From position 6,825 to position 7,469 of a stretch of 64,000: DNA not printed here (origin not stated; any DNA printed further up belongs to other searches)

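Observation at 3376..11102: Three tandem TPR+GT41 (OGT/SPINDLY-like) glycosyltransferase paralogues converging on a sigma54-driven type IVa pilin gene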

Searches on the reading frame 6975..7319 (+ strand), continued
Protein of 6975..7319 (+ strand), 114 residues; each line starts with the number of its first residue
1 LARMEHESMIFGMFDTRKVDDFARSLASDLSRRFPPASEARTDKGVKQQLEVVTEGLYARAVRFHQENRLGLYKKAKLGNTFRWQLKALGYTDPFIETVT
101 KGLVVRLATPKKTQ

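Call 60: search_protein_representatives(alignment_id=A2)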
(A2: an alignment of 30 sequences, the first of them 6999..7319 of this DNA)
Query: 30 sequences, 105 profile positions. Proteins with E-value up to 0.001 (for the whole library): 677; up to 1e-10: 221; up to 1e-30: 8. The best 150 are listed.
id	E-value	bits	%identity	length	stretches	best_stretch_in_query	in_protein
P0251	1.5e-42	159.9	-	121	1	3-96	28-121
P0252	1.3e-41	156.9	-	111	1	1-103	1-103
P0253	1.5e-35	137.4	-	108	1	6-104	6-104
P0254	2.0e-35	137.1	-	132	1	6-103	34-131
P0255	5.9e-35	135.6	-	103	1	7-102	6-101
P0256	3.3e-34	133.2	-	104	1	25-103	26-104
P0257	5.9e-32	125.9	-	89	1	3-73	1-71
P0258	8.1e-31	122.3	-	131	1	3-102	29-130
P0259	2.5e-30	120.7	-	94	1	1-74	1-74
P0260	1.3e-29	118.4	-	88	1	1-73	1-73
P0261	2.3e-28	114.4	-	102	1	34-103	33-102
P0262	5.1e-28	113.3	-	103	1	1-103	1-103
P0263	8.2e-28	112.6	-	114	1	34-104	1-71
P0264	1.5e-26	108.6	-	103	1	3-103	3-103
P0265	2.3e-26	108.0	-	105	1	1-104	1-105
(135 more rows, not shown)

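Call 63: find_homologous_proteins(query=A3, max_evalue=0.00001)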
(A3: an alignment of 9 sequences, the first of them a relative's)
Query A3 (9 sequences) (99 aa, profile of the alignment): 682 proteins with E <= 0.00001 among 1361 candidates; the best 120 are listed.
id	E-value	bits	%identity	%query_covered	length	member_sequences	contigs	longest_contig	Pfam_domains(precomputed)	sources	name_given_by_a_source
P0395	1.1e-34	137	32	98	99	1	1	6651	-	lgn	-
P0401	3.9e-33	132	38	98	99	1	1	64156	-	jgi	jgi:hypothetical protein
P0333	1.1e-32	130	41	92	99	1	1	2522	-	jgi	jgi:hypothetical protein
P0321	1.9e-32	129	30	98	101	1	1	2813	-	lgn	-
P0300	8.5e-32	127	100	100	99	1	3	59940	-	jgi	jgi:hypothetical protein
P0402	2.3e-31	126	38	98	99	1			-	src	-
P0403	5.2e-31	125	35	98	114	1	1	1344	-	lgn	-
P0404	1.5e-30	123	37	95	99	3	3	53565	-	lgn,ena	-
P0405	2.0e-30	123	54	98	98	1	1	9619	-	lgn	-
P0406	2.7e-30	122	45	93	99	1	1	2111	-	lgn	-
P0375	3.1e-30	122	26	90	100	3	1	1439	-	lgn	-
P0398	3.5e-30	122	29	93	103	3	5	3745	-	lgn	-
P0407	5.6e-30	121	36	98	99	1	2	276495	-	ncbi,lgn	-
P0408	7.4e-30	121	42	93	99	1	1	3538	-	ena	-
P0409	1.2e-29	120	33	98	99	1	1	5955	-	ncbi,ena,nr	ncbi:MAG: hypothetical protein EXR27_22745 [Betaproteobacteria bacterium]|nr:hypothetical protein [B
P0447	1.7e-27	114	41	96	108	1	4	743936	-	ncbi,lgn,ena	-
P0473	8.9e-27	111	47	98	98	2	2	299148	-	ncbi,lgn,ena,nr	ncbi:MAG TPA: hypothetical protein VK974_09005 [Methylophilaceae bacterium]|nr:hypothetical protein 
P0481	1.4e-26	111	37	100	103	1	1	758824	-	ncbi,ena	-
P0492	1.7e-26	110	46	97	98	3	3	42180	-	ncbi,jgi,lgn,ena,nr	ncbi:MAG TPA: hypothetical protein VKC56_11725 [Gallionellaceae bacterium]|nr:hypothetical protein [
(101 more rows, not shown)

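Call 64: find_encoding_contigs(protein=P0473, flank=10000, max_places=1)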
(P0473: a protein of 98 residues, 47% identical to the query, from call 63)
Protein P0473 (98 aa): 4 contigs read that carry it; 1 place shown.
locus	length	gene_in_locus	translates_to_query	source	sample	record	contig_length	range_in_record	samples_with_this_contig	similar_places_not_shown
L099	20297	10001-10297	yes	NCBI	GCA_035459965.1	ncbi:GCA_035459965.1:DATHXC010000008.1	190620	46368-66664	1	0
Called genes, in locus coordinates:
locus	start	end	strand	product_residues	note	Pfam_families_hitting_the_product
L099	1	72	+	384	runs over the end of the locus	PF01306:LacY_symp (faint), PF03825:Nuc_H_symport, PF07690:MFS_1, PF12832:MFS_1_like, PF07690:MFS_1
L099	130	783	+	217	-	PF13650:Asp_protease_2, PF13975:gag-asp_proteas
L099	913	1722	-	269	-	PF02649:GCHY-1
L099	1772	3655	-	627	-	PF13292:DXP_synthase_N, PF00456:Transketolase_N (faint), PF00676:E1_dh (weak), PF02775:TPP_enzyme_C (faint), PF02779:Transket_pyr, PF02780:Transketolase_C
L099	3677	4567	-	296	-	PF00348:polyprenyl_synt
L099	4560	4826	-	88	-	PF02609:Exonuc_VII_S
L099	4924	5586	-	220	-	PF02230:Abhydrolase_2, PF12146:Hydrolase_4 (faint)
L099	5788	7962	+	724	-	PF05226:CHASE2, PF00211:Guanylate_cyc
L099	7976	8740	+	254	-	PF23023:Anti-Pycsar_Apyc1 (weak), PF00753:Lactamase_B, PF12706:Lactamase_B_2, PF02112:PDEase_II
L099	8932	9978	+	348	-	PF00027:cNMP_binding, PF00581:Rhodanese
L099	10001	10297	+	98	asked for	-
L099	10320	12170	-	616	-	PF00515:TPR_1 (faint), PF07719:TPR_2 (faint), PF13181:TPR_8 (faint), PF13428:TPR_14 (faint), PF13414:TPR_11 (faint), PF13424:TPR_12 (faint), PF13431:TPR_17 (faint), PF13844:Glyco_transf_41, +4 more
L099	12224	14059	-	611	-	PF00515:TPR_1 (faint), PF07719:TPR_2 (faint), PF12895:ANAPC3 (weak), PF13181:TPR_8 (faint), PF13424:TPR_12 (faint), PF13428:TPR_14 (faint), PF13432:TPR_16 (faint), PF13844:Glyco_transf_41, +3 more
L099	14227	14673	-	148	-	PF07963:N_methyl, PF00114:Pilin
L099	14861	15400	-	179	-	PF10604:Polyketide_cyc2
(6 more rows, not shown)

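Call 65: find_encoding_contigs(protein=P0481, flank=10000, max_places=1)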
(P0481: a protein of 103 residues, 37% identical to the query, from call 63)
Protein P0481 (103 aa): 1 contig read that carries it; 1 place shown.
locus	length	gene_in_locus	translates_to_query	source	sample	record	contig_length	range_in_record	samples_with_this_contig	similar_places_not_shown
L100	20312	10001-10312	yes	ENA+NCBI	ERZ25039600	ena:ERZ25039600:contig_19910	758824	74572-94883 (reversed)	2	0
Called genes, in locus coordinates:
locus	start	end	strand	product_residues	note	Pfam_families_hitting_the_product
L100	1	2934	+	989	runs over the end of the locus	PF08442:ATP-grasp_2, PF13549:ATP-grasp_5 (weak), PF24948:Citrate_synth_N, PF00549:Ligase_CoA, PF02629:CoA_binding, PF00549:Ligase_CoA, PF13672:PP2C_2, PF00481:PP2C, +2 more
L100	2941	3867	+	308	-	PF16697:Yop-YscD_cpl, PF00498:FHA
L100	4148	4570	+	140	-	PF07963:N_methyl, PF00114:Pilin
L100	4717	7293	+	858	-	PF12895:ANAPC3 (faint), PF23914:TPR_CcmH_CycH (faint), PF00515:TPR_1 (faint), PF07719:TPR_2 (faint), PF13414:TPR_11 (faint), PF13424:TPR_12 (faint), PF13428:TPR_14 (faint), PF13432:TPR_16 (weak), +1 more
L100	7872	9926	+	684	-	PF00515:TPR_1 (faint), PF07719:TPR_2 (faint), PF13424:TPR_12 (faint), PF14559:TPR_19 (faint)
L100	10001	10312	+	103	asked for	-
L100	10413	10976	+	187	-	-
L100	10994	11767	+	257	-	PF01209:Ubie_methyltran, PF05891:Methyltransf_PK (weak), PF13489:Methyltransf_23, PF05724:TPMT (weak), PF08241:Methyltransf_11, PF08242:Methyltransf_12, PF13649:Methyltransf_25, PF13847:Methyltransf_31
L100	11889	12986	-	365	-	PF14559:TPR_19, PF13371:TPR_9 (weak), PF13432:TPR_16, PF13489:Methyltransf_23, PF13847:Methyltransf_31, PF08241:Methyltransf_11, PF08242:Methyltransf_12, PF13649:Methyltransf_25, +9 more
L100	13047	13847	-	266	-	PF13489:Methyltransf_23, PF08241:Methyltransf_11 (weak), PF08242:Methyltransf_12, PF13649:Methyltransf_25 (weak)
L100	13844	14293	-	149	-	PF00692:dUTPase, PF22769:DCD (weak)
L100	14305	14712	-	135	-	PF04127:DFP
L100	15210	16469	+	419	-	PF20582:UPF0758_N, PF04002:RadC (weak)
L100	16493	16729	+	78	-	PF00830:Ribosomal_L28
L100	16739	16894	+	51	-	PF00471:Ribosomal_L33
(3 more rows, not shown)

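Call 66: find_encoding_contigs(protein=P0447, flank=10000, max_places=1)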
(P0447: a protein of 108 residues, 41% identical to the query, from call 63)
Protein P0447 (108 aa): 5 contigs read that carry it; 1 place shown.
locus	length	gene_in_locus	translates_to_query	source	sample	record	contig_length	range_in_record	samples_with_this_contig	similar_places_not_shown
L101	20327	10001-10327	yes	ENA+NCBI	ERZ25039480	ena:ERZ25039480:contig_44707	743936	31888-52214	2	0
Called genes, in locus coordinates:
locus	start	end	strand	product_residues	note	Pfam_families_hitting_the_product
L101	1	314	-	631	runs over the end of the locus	PF00176:SNF2-rel_dom, PF00271:Helicase_C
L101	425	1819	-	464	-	PF02481:DNA_processg_A, PF18306:LDcluster4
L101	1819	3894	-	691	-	PF04851:ResIII, PF00270:DEAD, PF00271:Helicase_C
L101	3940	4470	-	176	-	-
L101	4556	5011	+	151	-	PF00436:SSB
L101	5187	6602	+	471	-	PF01435:Peptidase_M48, PF13428:TPR_14 (faint), PF14559:TPR_19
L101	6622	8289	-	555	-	PF00515:TPR_1 (faint), PF07719:TPR_2 (faint), PF13181:TPR_8 (faint), PF13414:TPR_11, PF13432:TPR_16 (weak), PF13431:TPR_17 (faint)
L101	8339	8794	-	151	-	PF07963:N_methyl, PF00114:Pilin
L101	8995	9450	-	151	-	PF07963:N_methyl, PF00114:Pilin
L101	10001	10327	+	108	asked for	-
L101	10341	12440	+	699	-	PF00515:TPR_1, PF13414:TPR_11, PF13424:TPR_12, PF13432:TPR_16, PF14559:TPR_19, PF00515:TPR_1, PF07719:TPR_2, PF13181:TPR_8, +43 more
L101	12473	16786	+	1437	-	PF13414:TPR_11, PF13432:TPR_16, PF00515:TPR_1, PF13414:TPR_11, PF00515:TPR_1, PF13181:TPR_8, PF13414:TPR_11, PF13424:TPR_12, +66 more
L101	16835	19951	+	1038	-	PF13414:TPR_11, PF13424:TPR_12, PF13432:TPR_16, PF13432:TPR_16, PF00515:TPR_1, PF13424:TPR_12, PF13432:TPR_16, PF13432:TPR_16, +75 more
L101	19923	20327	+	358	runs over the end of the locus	PF04055:Radical_SAM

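Call 67: find_encoding_contigs(protein=P0407, flank=10000, max_places=1)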
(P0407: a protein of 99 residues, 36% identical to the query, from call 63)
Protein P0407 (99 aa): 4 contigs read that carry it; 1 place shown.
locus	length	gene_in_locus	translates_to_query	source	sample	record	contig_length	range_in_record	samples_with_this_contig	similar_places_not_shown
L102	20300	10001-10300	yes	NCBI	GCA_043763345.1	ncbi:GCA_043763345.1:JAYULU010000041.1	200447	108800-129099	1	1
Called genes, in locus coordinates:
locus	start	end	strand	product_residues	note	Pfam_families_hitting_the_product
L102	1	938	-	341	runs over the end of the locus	PF08379:Bact_transglu_N, PF01841:Transglut_core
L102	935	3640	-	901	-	PF04174:CP_ATPgrasp_1, PF14403:CP_ATPgrasp_2, PF04168:Alpha-E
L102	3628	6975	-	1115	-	PF08379:Bact_transglu_N, PF01841:Transglut_core, PF09899:DUF2126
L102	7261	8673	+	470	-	PF04174:CP_ATPgrasp_1, PF14403:CP_ATPgrasp_2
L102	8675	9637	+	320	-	PF04168:Alpha-E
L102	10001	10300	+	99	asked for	-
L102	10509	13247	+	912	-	PF13414:TPR_11, PF13432:TPR_16, PF14559:TPR_19, PF13424:TPR_12, PF13432:TPR_16, PF00515:TPR_1, PF13424:TPR_12, PF13432:TPR_16, +48 more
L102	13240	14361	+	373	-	PF01041:DegT_DnrJ_EryC1, PF01053:Cys_Met_Meta_PP (weak)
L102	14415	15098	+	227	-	PF08889:WbqC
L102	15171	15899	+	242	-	PF05401:NodS (weak), PF13489:Methyltransf_23, PF08241:Methyltransf_11, PF08242:Methyltransf_12, PF13649:Methyltransf_25, PF13847:Methyltransf_31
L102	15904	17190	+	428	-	PF15632:ATPgrasp_Ter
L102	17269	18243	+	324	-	PF24793:GINT1_N (faint), PF22847:Glyco_hydro_43_rel (weak)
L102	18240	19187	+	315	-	PF00251:Glyco_hydro_32N (faint), PF22847:Glyco_hydro_43_rel (faint)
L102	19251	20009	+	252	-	PF05401:NodS (weak), PF13489:Methyltransf_23, PF08241:Methyltransf_11 (weak), PF08242:Methyltransf_12 (weak)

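Call 95: search_protein_families(library=pfam, alignment_id=A2, max_evalue=10)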
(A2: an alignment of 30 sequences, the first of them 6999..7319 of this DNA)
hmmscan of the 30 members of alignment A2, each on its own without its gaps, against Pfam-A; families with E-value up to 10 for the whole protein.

A. member 1, window:6999-7319:+ (106 aa): 0 families

B. families by the number of members that match (of 30 scanned): 5 families
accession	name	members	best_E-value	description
PF05985.16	EutC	7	0.023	Ethanolamine ammonia-lyase light chain (EutC)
PF16093.10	PAC4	6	0.063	Proteasome assembly chaperone 4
PF11121.13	DUF2639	4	0.048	Protein of unknown function (DUF2639)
PF08461.16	HTH_12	1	0.066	Ribonuclease R winged-helix domain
PF12680.13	SnoaL_2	1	0.12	SnoaL-like domain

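Call 96: search_solved_structures(query=A2, max_evalue=10)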
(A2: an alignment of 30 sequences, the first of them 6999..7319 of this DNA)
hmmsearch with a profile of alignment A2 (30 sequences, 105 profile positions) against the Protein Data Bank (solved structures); distinct sequences matched with E-value up to 10: 2.
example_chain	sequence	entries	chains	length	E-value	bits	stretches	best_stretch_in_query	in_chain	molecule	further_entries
5ifz_A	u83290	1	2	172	0.49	13.6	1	13-49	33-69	Ribose 5-phosphate isomerase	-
4lmi_A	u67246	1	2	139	0.94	12.7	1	4-37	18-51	Uncharacterized protein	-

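Call 102: find_encoding_contigs(protein=P0492, flank=10000, max_places=1)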
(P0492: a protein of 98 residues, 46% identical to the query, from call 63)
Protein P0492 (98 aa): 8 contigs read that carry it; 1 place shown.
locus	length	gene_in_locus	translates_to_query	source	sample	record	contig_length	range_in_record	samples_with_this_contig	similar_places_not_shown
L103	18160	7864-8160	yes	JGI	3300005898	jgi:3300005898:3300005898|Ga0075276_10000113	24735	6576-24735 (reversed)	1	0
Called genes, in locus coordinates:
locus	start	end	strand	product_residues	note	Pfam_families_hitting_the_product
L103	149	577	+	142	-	PF04364:DNA_pol3_chi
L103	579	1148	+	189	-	-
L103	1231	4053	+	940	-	PF00133:tRNA-synt_1, PF09334:tRNA-synt_1g (faint), PF13603:tRNA-synt_1_2 (weak), PF08264:Anticodon_1, PF10458:Val_tRNA-synt_C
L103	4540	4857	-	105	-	PF00581:Rhodanese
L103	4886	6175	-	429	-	PF00069:Pkinase, PF07714:PK_Tyr_Ser-Thr, PF03109:ABC1 (weak), PF00027:cNMP_binding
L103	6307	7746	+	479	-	PF01435:Peptidase_M48, PF14559:TPR_19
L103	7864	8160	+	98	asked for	-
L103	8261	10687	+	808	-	PF13432:TPR_16, PF14559:TPR_19, PF13432:TPR_16, PF00515:TPR_1, PF13414:TPR_11, PF13432:TPR_16, PF14559:TPR_19, PF13414:TPR_11, +25 more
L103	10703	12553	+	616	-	PF13424:TPR_12, PF13414:TPR_11, PF13432:TPR_16, PF14559:TPR_19 (weak), PF07719:TPR_2 (weak), PF00515:TPR_1 (weak), PF13432:TPR_16 (weak), PF13844:Glyco_transf_41, +7 more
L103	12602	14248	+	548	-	PF13428:TPR_14 (faint), PF07719:TPR_2 (faint), PF13432:TPR_16 (weak), PF14559:TPR_19 (faint), PF24575:TPR_Slam (faint), PF13844:Glyco_transf_41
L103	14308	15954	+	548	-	PF14559:TPR_19, PF25062:ARM_TT21_N (weak), PF13424:TPR_12 (weak), PF13432:TPR_16, PF13432:TPR_16, PF13371:TPR_9, PF00515:TPR_1, PF13432:TPR_16, +16 more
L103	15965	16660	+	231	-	-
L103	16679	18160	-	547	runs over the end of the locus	PF13431:TPR_17 (faint), PF00515:TPR_1 (faint), PF07719:TPR_2 (faint), PF13181:TPR_8 (faint), PF13424:TPR_12 (faint), PF13428:TPR_14 (faint), PF13414:TPR_11 (faint), PF13432:TPR_16, +1 more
